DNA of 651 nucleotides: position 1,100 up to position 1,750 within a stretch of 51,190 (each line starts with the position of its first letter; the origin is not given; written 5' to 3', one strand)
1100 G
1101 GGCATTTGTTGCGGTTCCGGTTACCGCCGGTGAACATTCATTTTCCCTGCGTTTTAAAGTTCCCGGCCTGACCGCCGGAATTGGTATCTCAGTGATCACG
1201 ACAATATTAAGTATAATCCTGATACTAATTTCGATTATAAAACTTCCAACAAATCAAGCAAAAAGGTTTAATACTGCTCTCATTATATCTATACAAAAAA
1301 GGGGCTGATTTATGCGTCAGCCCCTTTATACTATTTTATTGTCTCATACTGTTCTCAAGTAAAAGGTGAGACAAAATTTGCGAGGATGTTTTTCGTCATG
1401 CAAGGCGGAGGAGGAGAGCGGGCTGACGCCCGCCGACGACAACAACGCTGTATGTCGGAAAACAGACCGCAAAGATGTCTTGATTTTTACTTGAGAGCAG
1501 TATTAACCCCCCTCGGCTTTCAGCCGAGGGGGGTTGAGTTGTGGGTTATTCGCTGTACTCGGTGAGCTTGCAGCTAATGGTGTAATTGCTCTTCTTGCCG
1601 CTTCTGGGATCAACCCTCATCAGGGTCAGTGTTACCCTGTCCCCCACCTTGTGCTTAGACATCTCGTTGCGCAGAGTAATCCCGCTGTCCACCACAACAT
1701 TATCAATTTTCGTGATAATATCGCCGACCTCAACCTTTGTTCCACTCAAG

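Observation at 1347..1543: Family of ~150-220-nt imperfect palindromes fills five intergenic gaps, and the outer arms differ between copies while staying self-complementary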

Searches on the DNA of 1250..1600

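Call 8: search_rna_families(source=window, start=1250, end=1600, threshold=evalue, max_evalue=10, show_alignments=3)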
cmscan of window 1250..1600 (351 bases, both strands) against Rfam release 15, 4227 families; matches with E-value up to 10: 11.
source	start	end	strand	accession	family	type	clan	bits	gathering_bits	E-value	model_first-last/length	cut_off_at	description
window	1250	1329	+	RF00082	SraG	Gene; sRNA;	-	21.4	50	0.15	101-177/177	5'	SraG RNA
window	1289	1375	-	RF02059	STnc50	Gene; sRNA;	-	20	55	0.59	1-84/84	no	Salmonella enterica sRNA STnc40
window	1503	1537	-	RF02351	psRNA14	Gene; sRNA;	-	18.4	60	1.3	7-40/84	no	Proteobacteria sRNA psRNA14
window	1297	1368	-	RF02083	OrzO-P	Gene; antitoxin;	-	16.4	60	3.7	1-76/76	no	OrzO-P RNA antitoxin family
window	1295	1377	-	RF02057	STnc40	Gene; sRNA;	-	16.1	45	3.7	1-70/70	no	Salmonella enterica sRNA STnc40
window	1283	1342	-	RF02907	patAB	Cis-reg; leader;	-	15.8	92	8.5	1-57/57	no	patAB leader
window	1298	1327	+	RF03758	mir-2756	Gene; miRNA;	-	15.3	61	2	24-53/78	no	mir-2756 microRNA precursor family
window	1494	1547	+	RF00966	mir-676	Gene; miRNA;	-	15.1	61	2.5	1-73/73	no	mir-676 microRNA precursor family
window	1505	1535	+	RF03691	mir-2765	Gene; miRNA;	-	14.2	58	5.1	1-83/83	no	mir-2765 microRNA precursor family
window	1321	1385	-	RF00212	SNORD38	Gene; snRNA; snoRNA; CD-box;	CL00051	14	44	7.6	1-70/70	no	Small nucleolar RNA SNORD38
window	1250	1340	+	RF00558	L20_leader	Cis-reg; leader;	-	13.2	58.7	6.2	38-127/127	5'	Ribosomal protein L20 leader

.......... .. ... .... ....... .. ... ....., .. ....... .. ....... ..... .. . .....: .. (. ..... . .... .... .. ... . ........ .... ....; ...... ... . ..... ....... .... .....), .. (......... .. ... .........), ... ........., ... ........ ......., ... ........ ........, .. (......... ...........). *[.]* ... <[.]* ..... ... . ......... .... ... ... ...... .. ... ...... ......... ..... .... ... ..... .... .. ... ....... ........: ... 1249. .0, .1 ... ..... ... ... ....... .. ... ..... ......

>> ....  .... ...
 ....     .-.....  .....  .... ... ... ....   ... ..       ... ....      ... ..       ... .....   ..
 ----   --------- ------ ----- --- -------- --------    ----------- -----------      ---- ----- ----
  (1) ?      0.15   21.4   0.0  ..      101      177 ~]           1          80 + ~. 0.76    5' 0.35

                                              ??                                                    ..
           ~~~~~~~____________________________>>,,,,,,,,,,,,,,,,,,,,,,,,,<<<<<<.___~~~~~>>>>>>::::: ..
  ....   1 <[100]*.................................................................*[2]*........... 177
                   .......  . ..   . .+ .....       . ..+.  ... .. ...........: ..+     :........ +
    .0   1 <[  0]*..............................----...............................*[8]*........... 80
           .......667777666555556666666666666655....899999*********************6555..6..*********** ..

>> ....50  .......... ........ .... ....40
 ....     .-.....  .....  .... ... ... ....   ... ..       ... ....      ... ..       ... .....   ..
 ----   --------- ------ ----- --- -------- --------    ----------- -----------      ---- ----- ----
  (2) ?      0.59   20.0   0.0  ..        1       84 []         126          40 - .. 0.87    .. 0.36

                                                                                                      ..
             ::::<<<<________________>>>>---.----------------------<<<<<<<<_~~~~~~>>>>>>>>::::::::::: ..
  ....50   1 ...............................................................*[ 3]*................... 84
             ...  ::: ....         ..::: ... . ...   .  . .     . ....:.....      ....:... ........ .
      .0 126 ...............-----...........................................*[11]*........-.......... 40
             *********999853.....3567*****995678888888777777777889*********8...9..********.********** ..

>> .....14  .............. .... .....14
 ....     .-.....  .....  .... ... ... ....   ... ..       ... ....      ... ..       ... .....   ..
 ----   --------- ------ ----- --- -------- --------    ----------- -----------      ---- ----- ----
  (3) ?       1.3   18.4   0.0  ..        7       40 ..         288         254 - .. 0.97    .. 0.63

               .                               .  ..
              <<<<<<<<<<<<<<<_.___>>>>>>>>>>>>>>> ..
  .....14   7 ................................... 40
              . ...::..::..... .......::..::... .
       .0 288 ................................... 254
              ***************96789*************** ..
